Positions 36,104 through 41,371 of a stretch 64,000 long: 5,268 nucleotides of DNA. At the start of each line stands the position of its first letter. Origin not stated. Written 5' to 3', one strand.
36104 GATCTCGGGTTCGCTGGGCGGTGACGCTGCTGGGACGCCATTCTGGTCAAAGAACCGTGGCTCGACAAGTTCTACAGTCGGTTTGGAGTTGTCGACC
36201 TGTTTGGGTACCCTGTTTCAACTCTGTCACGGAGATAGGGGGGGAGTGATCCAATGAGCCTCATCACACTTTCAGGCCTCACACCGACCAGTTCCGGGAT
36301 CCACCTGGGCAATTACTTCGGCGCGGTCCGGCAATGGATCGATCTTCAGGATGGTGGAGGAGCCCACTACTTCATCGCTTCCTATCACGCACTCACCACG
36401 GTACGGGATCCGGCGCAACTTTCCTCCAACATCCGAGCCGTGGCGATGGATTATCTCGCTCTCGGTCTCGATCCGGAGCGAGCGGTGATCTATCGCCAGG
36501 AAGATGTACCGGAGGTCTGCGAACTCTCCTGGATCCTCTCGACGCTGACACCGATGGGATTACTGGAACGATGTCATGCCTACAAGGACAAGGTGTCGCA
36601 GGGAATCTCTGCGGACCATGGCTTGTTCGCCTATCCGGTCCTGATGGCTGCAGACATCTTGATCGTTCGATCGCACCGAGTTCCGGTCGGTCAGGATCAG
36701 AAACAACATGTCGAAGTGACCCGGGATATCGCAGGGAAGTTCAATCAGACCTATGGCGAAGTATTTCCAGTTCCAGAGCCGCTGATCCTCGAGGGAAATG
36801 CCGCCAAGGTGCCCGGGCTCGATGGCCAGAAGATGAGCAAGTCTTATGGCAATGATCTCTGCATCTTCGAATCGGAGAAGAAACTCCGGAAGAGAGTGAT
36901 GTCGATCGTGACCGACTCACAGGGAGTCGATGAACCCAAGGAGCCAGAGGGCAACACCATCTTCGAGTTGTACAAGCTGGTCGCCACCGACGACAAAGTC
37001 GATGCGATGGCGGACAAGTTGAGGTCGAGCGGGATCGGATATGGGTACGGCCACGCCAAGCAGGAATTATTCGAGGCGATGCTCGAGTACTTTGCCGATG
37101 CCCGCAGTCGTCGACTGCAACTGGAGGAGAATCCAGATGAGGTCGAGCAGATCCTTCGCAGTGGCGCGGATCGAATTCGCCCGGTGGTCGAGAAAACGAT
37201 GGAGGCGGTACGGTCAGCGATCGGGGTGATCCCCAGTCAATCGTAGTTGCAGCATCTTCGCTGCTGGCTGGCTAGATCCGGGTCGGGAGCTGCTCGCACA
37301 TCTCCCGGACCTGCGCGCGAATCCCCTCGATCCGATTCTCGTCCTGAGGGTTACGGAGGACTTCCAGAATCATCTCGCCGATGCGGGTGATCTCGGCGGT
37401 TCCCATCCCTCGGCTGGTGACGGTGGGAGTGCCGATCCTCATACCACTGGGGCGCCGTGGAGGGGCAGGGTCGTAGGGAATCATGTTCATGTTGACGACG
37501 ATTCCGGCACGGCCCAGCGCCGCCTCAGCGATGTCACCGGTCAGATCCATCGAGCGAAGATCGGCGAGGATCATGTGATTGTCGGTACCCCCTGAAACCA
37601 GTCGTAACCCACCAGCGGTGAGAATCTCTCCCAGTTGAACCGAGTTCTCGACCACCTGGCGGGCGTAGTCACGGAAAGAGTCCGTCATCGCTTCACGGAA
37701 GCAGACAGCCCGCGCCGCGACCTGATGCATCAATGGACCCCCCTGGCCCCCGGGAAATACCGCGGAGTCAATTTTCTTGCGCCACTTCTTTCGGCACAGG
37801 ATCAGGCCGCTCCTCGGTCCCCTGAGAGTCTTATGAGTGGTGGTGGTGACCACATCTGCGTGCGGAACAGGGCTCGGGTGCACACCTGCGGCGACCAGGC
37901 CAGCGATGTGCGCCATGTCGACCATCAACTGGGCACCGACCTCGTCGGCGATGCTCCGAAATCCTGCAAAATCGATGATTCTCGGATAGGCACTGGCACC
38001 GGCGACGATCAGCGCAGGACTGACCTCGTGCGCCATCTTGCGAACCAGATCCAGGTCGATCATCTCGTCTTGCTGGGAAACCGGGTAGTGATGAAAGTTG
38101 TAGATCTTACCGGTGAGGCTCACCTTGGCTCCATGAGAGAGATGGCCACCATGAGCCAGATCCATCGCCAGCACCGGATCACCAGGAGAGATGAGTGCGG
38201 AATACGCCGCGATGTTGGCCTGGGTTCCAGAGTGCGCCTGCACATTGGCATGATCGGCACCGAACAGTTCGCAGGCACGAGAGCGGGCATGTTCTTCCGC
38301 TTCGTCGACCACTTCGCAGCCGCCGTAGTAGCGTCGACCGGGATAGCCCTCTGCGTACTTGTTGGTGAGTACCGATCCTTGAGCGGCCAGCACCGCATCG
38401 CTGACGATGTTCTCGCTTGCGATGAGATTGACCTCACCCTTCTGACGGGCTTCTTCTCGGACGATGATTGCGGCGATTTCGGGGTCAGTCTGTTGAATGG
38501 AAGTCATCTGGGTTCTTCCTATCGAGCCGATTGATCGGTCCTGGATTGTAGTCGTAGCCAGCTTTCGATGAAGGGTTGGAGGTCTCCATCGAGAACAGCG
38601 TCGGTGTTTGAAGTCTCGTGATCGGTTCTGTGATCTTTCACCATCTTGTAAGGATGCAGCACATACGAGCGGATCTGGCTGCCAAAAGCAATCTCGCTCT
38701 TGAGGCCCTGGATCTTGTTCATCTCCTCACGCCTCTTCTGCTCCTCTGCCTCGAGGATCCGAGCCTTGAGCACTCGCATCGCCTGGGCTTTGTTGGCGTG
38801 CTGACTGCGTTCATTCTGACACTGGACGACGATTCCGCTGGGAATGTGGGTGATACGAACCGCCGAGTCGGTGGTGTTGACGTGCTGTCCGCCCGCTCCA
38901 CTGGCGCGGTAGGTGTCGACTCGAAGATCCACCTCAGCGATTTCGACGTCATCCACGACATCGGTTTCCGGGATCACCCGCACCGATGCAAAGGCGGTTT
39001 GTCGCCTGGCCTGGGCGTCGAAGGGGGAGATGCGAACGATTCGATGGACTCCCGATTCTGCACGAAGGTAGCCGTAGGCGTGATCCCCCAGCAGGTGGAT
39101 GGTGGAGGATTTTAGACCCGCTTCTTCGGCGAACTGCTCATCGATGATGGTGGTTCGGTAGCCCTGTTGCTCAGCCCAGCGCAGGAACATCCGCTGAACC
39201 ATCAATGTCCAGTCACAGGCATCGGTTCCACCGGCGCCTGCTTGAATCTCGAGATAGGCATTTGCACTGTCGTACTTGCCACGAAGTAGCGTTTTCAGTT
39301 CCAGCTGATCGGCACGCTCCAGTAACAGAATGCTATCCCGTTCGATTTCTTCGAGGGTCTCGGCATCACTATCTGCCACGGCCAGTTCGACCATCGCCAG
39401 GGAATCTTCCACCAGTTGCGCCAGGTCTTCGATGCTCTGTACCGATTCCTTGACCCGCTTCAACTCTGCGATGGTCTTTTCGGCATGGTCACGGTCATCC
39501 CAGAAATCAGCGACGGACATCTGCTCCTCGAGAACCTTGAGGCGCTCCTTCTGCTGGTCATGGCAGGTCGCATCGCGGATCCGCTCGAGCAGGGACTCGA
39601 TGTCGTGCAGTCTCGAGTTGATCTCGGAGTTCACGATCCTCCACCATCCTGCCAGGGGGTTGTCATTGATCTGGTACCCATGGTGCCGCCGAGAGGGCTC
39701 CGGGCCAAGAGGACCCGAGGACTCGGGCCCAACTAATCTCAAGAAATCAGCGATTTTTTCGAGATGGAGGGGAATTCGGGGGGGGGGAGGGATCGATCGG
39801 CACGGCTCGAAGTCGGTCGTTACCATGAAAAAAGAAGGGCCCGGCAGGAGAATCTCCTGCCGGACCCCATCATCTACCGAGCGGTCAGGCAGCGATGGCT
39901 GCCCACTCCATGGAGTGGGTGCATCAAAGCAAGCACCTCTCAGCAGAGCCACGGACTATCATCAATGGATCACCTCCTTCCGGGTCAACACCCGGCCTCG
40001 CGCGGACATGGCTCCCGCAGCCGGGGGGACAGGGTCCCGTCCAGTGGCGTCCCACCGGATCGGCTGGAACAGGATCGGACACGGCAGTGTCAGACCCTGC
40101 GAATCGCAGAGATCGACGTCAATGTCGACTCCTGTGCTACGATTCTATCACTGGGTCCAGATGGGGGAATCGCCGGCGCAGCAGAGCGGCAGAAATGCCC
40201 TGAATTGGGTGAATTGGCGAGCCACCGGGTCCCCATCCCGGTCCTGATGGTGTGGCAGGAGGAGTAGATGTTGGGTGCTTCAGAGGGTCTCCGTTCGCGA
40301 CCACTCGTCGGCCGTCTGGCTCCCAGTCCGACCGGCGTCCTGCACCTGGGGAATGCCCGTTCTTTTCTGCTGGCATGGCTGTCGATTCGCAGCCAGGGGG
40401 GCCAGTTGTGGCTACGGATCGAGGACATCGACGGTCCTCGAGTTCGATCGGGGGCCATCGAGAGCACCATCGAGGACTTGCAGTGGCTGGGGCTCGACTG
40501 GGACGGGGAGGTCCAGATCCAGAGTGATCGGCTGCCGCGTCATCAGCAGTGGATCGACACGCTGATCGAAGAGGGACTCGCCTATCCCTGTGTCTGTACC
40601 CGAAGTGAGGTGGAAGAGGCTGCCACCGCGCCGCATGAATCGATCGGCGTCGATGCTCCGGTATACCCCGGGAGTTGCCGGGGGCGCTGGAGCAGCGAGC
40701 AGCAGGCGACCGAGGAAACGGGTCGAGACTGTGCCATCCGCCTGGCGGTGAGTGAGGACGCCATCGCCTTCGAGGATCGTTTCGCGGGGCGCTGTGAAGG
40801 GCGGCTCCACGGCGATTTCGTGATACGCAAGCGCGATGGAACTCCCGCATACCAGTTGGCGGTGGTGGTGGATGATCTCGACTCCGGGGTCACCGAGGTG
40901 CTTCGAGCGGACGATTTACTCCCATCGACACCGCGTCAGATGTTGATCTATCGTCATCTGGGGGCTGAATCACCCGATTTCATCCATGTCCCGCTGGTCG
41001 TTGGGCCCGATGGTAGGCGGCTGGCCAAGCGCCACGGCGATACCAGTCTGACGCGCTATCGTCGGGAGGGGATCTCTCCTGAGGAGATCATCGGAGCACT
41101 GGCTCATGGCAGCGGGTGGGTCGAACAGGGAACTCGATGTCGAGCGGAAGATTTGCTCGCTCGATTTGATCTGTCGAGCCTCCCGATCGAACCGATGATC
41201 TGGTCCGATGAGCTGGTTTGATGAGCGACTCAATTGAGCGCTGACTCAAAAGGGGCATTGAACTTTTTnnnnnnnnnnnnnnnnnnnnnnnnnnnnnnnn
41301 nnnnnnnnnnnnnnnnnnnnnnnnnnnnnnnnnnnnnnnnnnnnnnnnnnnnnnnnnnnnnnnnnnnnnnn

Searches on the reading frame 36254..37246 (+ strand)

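Call 80: search_protein_families(library=pfam, proteins=[window:36254-37246:+], max_evalue=0.00001)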
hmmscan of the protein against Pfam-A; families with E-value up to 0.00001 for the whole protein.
window:36254-37246:+ (330 aa): 1 family
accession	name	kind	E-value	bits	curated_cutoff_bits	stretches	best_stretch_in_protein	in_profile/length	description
PF00579.31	tRNA-synt_1b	-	6.4e-54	183.7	21.1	1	3-280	6-291/292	tRNA synthetases class I (W and Y)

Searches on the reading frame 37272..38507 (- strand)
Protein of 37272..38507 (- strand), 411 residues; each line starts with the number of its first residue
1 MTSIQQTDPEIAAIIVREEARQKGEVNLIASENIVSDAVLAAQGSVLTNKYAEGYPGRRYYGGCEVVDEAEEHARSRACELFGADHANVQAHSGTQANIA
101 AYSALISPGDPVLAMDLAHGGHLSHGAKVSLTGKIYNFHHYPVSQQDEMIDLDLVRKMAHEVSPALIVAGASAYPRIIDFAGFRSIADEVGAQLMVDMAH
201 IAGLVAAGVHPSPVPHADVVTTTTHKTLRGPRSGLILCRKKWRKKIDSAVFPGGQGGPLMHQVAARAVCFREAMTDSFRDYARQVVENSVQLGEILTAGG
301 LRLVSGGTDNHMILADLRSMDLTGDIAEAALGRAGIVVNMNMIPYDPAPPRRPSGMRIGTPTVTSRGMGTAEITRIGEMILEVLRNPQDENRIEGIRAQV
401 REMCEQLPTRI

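Call 10: search_protein_families(library=pfam, proteins=[window:37272-38507:-], max_evalue=0.001)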
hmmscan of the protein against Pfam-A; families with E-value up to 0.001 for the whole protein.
window:37272-38507:- (411 aa): 3 families
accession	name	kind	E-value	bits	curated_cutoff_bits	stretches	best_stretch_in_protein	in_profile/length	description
PF00464.25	SHMT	-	1.7e-155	518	27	1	4-380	1-399/399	Serine hydroxymethyltransferase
PF01212.27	Beta_elim_lyase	-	1.9e-06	27.8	27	1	70-300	33-234/288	Beta-eliminating lyase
PF01053.26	Cys_Met_Meta_PP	-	0.00021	20.4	27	1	76-237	59-212/381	Cys/Met metabolism PLP-dependent enzyme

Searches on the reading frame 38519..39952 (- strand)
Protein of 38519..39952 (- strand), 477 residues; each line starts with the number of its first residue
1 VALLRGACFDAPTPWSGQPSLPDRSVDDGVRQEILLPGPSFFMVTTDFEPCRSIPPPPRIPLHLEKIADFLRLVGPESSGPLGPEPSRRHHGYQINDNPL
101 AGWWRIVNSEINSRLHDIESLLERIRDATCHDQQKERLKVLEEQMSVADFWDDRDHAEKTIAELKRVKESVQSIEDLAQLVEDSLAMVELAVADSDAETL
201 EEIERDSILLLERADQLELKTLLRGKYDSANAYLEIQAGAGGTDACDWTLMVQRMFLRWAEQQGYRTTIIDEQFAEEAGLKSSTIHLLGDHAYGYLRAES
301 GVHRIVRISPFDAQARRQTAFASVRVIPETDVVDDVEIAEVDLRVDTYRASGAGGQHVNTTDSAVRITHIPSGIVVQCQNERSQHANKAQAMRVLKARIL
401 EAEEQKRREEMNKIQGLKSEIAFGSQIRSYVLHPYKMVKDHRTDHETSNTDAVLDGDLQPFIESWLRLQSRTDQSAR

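Call 10: search_protein_families(library=pfam, proteins=[window:38519-39952:-], max_evalue=0.001)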
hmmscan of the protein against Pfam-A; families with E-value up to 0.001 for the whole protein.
window:38519-39952:- (477 aa): 2 families
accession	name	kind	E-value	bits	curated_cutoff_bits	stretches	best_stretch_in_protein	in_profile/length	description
PF03462.23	PCRF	-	6.4e-50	170.1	24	1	135-324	2-194/194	PCRF domain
PF00472.26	RF-1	-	8.9e-43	145.4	35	1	335-442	4-116/116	RF-1 domain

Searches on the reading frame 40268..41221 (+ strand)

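Call 10: search_protein_families(library=pfam, proteins=[window:40268-41221:+], max_evalue=0.001)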
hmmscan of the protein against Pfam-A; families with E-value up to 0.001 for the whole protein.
window:40268-41221:+ (317 aa): 1 family
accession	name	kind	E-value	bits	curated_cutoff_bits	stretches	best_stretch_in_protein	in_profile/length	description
PF00749.27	tRNA-synt_1c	-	2.8e-62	210.9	23.4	1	15-286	4-279/314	tRNA synthetases class I (E and Q), catalytic domain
